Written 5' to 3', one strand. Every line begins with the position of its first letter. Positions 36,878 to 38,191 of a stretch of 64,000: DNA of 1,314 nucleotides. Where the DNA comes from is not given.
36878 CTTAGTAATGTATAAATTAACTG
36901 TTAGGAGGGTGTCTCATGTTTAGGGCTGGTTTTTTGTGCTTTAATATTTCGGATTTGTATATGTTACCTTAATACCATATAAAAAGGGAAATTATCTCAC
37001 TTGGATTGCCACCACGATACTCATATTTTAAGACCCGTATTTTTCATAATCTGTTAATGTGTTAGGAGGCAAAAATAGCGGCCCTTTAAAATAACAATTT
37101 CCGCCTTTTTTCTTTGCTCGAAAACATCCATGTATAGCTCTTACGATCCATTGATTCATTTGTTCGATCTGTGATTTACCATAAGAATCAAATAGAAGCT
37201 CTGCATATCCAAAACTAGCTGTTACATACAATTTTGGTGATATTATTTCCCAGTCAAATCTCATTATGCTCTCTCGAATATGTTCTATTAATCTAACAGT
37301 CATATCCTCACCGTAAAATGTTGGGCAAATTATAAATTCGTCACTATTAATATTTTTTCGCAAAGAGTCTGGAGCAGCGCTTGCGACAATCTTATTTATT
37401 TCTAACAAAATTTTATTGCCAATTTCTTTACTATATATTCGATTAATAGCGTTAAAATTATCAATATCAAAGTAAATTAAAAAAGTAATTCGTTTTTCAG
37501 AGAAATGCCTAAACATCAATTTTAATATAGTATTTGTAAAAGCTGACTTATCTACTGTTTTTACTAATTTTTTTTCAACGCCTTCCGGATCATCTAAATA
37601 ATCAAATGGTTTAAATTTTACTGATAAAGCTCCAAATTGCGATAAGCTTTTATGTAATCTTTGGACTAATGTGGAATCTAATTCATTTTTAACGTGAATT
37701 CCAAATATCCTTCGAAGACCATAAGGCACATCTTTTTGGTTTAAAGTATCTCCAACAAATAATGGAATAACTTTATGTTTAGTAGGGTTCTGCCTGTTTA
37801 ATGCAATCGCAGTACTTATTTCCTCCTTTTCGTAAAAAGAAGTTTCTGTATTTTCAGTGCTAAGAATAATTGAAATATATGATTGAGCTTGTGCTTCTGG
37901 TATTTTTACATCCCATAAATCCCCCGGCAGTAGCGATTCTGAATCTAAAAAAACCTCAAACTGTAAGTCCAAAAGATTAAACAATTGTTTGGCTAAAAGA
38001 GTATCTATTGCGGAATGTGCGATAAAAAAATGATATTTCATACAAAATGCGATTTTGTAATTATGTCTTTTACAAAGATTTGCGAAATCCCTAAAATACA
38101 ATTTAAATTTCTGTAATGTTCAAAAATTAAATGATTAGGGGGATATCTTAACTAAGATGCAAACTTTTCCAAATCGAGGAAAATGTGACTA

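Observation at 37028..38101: Single-gene TIR + divergent GGDEF-like (NSDEF) fusion in the nusG-rplK gap: candidate novel NAD/nucleotide-signalling conflict module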

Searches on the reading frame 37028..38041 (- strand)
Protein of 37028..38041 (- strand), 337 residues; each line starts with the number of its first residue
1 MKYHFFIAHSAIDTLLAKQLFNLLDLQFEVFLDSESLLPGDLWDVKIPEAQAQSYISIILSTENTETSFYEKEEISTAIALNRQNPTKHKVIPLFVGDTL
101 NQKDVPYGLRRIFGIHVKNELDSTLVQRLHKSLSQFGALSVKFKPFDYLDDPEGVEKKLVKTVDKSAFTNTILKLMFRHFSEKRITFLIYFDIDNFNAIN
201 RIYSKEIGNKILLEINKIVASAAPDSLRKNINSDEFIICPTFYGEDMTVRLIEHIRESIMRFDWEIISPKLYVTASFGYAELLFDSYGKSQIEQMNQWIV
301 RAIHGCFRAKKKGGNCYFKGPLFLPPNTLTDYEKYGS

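Call 3: search_protein_families(library=pfam, proteins=[window:37028-38041:-], max_evalue=1)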
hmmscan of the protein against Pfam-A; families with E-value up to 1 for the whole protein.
window:37028-38041:- (337 aa): 4 families
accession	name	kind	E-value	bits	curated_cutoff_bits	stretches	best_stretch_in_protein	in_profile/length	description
PF13676.11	TIR_2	-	2.3e-10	41.5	28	1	5-118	1-109/122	TIR domain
PF00990.26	GGDEF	-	3.4e-09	37.1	23.8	1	165-315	12-160/161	Diguanylate cyclase, GGDEF domain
PF15783.10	FSIP2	-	0.032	12.6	27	1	183-273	552-643/875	Fibrous sheath-interacting protein 2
PF01582.25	TIR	-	0.092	13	21.3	1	3-97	2-97/179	TIR domain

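Call 4: search_protein_families(library=padloc, proteins=[window:37028-38041:-], max_evalue=1)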
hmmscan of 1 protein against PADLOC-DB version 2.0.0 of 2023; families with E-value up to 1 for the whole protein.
window:37028-38041:- (337 aa): 4 families
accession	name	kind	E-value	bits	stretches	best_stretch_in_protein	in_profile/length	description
PDLC00434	ThsB1|ThsB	-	6.8e-05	20.1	1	6-80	142-218/396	TIR-like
PDLC02403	Aga_TIR-PNTD1-PNTD2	-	8.6e-05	19.8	1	28-133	30-131/443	Class I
PDLC02421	Aga_TIR-PNTD1-PNTD2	-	0.0078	13.3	1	26-115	29-115/430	Class I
PDLC02416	Aga_REase-TIR-PNTD1-PNTD2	-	0.023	11.4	1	6-99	159-249/572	Class I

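Call 6: search_protein_families(library=ncbifam, proteins=[window:37028-38041:-], max_evalue=0.001)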
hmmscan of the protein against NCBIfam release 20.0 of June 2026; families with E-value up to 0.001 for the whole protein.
window:37028-38041:- (337 aa): 13 families
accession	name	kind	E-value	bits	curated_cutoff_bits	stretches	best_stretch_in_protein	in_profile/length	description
TIGR00254.1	GGDEF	domain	1.7e-10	40.8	37.4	1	163-317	14-164/168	diguanylate cyclase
NF007135.0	PRK09581.1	equivalog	4.6e-10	38.9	474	1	165-315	303-450/457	PleD family two-component system response regulator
NF038266.1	diguan_SiaD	equivalog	7.4e-09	35.4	290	1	182-316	122-251/252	biofilm regulation diguanylate cyclase SiaD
NF007380.0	PRK09894.1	equivalog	2.5e-08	33.7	256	1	182-316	155-283/296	diguanylate cyclase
NF041606.1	dguan_cyc_DgcA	equivalog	7.3e-07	28.4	370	1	185-315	209-334/340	diguanylate cyclase DgcA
NF047872.1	GGDEF_GdpS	equivalog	7.4e-07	28.7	400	1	184-267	217-301/355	GGDEF domain-containing protein GdpS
NF050064.1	BlResRespRegCbrR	equivalog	2.5e-06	26.7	600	1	164-313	264-407/415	bile resistance response regulator CbrR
NF045675.1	PhdiestaseDibA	equivalog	3e-06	25.9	980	1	167-317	216-361/623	phosphodiesterase DibA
NF051473.1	DigCycDgcsShew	equivalog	5e-06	26.1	400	1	168-317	149-288/291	diguanylate cyclase DgcS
NF007423.1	PRK09966.1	equivalog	5.4e-06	25.5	325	1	163-260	248-347/390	diguanylate cyclase DgcN/YfiN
NF007474.0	PRK10060.1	equivalog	0.00012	20.5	782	1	178-280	260-361/663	cyclic di-GMP phosphodiesterase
NF042941.1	Retron_TIR_antiphage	equivalog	0.00026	19.9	600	1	2-99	339-436/464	TIR domain-containing anti-phage reverse transcriptase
NF058526.1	Thoeris_type3_ThcB4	equivalog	0.00051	19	220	0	16-80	142-207/375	Thoeris type III anti-phage system protein ThcB4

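Call 9: find_homologous_proteins(query=window:37028-38041:-, max_evalue=0.001)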
Query window:37028-38041:- (337 aa): 11 proteins with E <= 0.001 among 1758 candidates.
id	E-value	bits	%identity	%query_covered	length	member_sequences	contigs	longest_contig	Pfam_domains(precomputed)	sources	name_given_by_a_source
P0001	5.9e-224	760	100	100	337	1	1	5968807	PF13676.12,PF00990.27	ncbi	ncbi:MAG: diguanylate cyclase [Ferruginibacter sp.]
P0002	3.0e-91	324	48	100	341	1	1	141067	PF13676.12,PF00990.27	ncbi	-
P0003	3.4e-81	291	43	100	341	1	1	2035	PF13676.12,PF00990.27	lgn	-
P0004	3.1e-68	249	38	100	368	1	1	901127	PF13676.12,PF00990.27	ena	-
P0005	5.1e-53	199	36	100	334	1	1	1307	PF13676.12,PF00990.27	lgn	-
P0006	2.4e-50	190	34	96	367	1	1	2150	PF13676.12,PF00990.27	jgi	jgi:diguanylate cyclase (GGDEF)-like protein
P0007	7.1e-30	123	31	96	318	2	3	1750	PF13676.12,PF00990.27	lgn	-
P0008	2.7e-23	101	43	36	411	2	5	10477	PF13419.13,PF00702.33,PF08282.19,PF13676.12,PF12710.14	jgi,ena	-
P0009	8.6e-23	99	44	37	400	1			PF13676.12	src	-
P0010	2.4e-20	91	41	34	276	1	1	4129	PF13676.12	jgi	jgi:hypothetical protein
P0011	3.4e-17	81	40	35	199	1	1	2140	PF13676.12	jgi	jgi:hypothetical protein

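Call 10: search_solved_structures(query=window:37028-38041:-, max_evalue=1, show_alignments=3)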
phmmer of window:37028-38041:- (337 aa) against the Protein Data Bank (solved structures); distinct sequences matched with E-value up to 1: 34.
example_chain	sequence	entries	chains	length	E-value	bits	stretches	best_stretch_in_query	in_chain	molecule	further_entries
3ign_A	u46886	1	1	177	2e-05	27.5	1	177-315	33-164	Diguanylate cyclase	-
6d9m_A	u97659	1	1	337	5.1e-05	26.1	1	187-320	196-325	Fusion protein of Endolysin,Response receiver sensor diguanylate cyclase, GAF domain-conta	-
6zxb_A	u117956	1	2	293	0.00014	24.7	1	186-279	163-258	Putative GGDEF/response regulator receiver domain protein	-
6zxc_A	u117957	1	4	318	0.00016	24.5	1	187-279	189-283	Putative GGDEF/response regulator receiver domain protein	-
4zve_A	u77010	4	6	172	0.00069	22.4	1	167-268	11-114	Diguanylate cyclase DosC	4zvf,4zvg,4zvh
6zxm_A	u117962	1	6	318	0.00094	22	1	187-279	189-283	Putative GGDEF/response regulator receiver domain protein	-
6hbz_A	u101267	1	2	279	0.0027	20.5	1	187-285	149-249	GGDEF domain protein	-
6et7_A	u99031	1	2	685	0.0038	20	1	187-311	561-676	Diguanylate cyclase (GGDEF) domain-containing protein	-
5llw_B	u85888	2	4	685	0.004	19.9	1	187-311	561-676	Diguanylate cyclase (GGDEF) domain-containing protein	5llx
4urq_U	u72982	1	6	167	0.0053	19.5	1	182-286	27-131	DIGUANYLATE CYCLASE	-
3icl_A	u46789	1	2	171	0.0071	19.1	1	165-317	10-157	EAL/GGDEF domain protein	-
7e6g_A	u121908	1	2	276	0.012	18.3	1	187-313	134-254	Putative GGDEF domain protein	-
4urg_A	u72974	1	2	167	0.017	17.8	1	182-286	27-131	DIGUANYLATE CYCLASE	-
4zmm_A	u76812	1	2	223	0.019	17.7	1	178-276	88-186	diguanylate cyclase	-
4urs_A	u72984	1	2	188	0.02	17.6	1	182-286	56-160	DIGUANYLATE CYCLASE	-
6eib_A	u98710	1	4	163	0.071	15.8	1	188-274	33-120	Sensory box/GGDEF family protein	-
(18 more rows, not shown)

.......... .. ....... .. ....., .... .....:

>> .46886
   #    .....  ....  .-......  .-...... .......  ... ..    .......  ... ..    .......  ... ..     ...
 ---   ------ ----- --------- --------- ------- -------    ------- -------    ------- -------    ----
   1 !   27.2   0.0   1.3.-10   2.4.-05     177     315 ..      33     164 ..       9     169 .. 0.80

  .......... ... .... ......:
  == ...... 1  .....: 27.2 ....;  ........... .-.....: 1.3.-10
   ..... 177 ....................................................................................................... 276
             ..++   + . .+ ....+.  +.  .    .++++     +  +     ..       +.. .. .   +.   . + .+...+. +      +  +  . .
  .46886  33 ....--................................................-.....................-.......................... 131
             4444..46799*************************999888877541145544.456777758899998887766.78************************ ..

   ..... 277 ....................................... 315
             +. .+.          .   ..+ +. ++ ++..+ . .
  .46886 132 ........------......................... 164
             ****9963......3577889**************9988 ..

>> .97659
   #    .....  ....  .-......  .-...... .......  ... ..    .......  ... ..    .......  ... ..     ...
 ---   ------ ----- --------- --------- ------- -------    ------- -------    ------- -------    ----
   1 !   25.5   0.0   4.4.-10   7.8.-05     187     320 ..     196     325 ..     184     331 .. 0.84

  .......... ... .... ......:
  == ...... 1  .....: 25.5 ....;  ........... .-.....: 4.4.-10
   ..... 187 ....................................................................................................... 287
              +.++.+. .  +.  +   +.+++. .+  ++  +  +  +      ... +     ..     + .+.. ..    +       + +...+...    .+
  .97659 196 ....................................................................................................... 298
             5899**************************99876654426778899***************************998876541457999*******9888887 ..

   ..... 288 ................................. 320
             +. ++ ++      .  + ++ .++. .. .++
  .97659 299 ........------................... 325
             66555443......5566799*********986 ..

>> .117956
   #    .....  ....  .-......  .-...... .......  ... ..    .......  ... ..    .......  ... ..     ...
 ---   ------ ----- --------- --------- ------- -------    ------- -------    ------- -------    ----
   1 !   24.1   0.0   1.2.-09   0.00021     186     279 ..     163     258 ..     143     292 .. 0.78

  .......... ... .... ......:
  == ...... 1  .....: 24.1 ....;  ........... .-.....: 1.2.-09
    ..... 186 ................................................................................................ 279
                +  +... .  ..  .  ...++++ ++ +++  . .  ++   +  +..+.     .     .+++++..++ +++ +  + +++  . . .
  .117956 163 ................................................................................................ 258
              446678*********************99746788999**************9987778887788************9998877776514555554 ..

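Call 16: find_related_loci(query=A1, collection=genome_contigs, flank=10000)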
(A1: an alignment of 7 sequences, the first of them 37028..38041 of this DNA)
Query A1 (337 aa) in genome_contigs; peptide patterns used: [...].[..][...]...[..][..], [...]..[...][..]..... (x = any residue, [..] = any of these).
72 stretches matched a pattern; 5 encode a relative of the query (tblastn E <= 1e-3); 5 distinct loci.
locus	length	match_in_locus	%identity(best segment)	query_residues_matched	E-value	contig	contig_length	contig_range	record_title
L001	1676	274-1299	33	2-337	1e-52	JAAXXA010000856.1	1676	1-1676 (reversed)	MAG: Bacteroidetes bacterium isolate W9_Combined_metabat2_052 W9_Combined_metabat2_052_NODE_111937, whole genome shotgun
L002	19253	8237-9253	29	1-332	3e-44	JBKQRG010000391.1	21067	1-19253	MAG: Desulfomonilaceae bacterium isolate MGr2D2E2F__bin_53 MGr2D2E2F_000000251292, whole genome shotgun sequence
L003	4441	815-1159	46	2-115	8e-29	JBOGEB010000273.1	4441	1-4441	MAG: Egibacteraceae bacterium isolate SD8052_metabat2.bin.1 NODE_311_length_4441_cov_23.010199, whole genome shotgun seq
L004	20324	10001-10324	42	2-110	3e-27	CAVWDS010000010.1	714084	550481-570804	MAG: uncultured Acidobacteriota bacterium isolate MFD01299.bin.2.212 genome assembly, contig: contig_7437, whole genome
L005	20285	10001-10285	28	2-95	2e-5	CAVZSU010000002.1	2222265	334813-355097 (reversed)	MAG: uncultured Solirubrobacterales bacterium isolate MFD09603.bin.1.324 genome assembly, contig: contig_4591, whole gen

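Call 17: find_encoding_contigs(protein=P0002, flank=10000, max_places=3)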
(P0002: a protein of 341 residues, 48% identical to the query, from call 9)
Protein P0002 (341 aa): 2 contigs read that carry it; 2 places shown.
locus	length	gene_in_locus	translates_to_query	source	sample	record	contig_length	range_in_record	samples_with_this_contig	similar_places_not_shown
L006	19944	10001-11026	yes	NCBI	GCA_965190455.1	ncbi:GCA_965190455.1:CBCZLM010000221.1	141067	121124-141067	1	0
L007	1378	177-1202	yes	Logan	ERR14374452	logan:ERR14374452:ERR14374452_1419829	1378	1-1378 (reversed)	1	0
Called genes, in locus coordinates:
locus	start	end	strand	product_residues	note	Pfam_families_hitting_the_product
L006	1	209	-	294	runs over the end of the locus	-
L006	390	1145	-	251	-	PF00656:Peptidase_C14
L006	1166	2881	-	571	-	PF01435:Peptidase_M48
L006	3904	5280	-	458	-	PF01051:Rep3_N, PF21205:Rep3_C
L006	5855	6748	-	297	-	-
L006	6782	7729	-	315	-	PF00142:Fer4_NifH (faint), PF02374:ArsA_ATPase (weak), PF06564:CBP_BcsQ, PF09140:MipZ, PF10609:ParA, PF13614:AAA_31, PF01656:CbiA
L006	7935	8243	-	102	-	-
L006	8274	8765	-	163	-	-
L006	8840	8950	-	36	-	-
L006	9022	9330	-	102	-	-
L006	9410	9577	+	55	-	-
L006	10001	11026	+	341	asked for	PF13676:TIR_2, PF00990:GGDEF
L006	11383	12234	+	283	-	PF13468:Glyoxalase_3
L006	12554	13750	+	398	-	PF12833:HTH_18, PF00165:HTH_AraC (weak)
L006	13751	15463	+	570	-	PF00144:Beta-lactamase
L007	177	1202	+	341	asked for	PF13676:TIR_2, PF00990:GGDEF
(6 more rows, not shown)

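Call 18: find_encoding_contigs(protein=P0004, flank=10000, max_places=3)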
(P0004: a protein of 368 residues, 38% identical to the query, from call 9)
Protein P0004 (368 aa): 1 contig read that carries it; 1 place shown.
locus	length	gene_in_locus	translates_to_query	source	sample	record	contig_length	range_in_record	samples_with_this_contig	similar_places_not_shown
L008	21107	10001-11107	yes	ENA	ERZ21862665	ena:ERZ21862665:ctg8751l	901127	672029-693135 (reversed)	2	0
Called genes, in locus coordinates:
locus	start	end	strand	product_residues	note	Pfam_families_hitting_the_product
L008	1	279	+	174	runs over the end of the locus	PF15599:Imm63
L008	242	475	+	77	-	-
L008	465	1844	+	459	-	PF13676:TIR_2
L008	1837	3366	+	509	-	-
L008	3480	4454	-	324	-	PF01548:DEDD_Tnp_IS110, PF02371:Transposase_20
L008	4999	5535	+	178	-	-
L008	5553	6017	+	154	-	-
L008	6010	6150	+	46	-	-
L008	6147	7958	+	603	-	PF08534:Redoxin (weak), PF13905:Thioredoxin_8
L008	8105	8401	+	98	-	PF10905:DUF2695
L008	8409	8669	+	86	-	-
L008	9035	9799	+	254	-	PF10899:AbiGi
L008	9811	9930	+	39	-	-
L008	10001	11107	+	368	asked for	PF13676:TIR_2, PF00990:GGDEF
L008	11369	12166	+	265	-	PF13302:Acetyltransf_3, PF12636:DUF3781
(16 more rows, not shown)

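Call 20: predict_structure(alignment_id=A1)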
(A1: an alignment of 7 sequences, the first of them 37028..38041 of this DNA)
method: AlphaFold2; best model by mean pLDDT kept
length: 337 residues; sequences in the alignment: 7
mean_pLDDT: 76.2   pTM: 0.53
mean pLDDT of the five models: 76.2, 76.1, 66.7, 66.0, 64.0
residues with pLDDT >= 90: 61; 70-90: 198; 50-70: 46; < 50: 32
segments of 3 or more residues with pLDDT < 50: 36-40, 137-163
pLDDT, mean of each block of 10 residues (from residue 1): 82 83 80 56 69 85 77 70 77 78 65 74 77 58 27 24 58 81 86 89 88 90 83 84 88 94 88 94 67 81 92 91 77 74
secondary structure, 60 per line:
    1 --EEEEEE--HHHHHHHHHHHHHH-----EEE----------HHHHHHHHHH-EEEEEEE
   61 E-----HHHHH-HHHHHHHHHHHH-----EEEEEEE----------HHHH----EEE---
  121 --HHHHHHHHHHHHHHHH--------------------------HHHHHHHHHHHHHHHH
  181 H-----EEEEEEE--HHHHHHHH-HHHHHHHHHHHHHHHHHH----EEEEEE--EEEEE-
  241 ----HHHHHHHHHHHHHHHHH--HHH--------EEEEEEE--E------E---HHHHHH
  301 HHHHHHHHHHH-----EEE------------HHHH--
elements in order: E3-8 H11-24 E30-32 H43-52 E54-61 H67-71 H73-84 E90-96 H107-110 E115-117 H123-138 H165-181 E187-193 H196-203 H205-222 E227-232 E235-239 H245-261 E275-281 H295-311 E317-319 H332-335
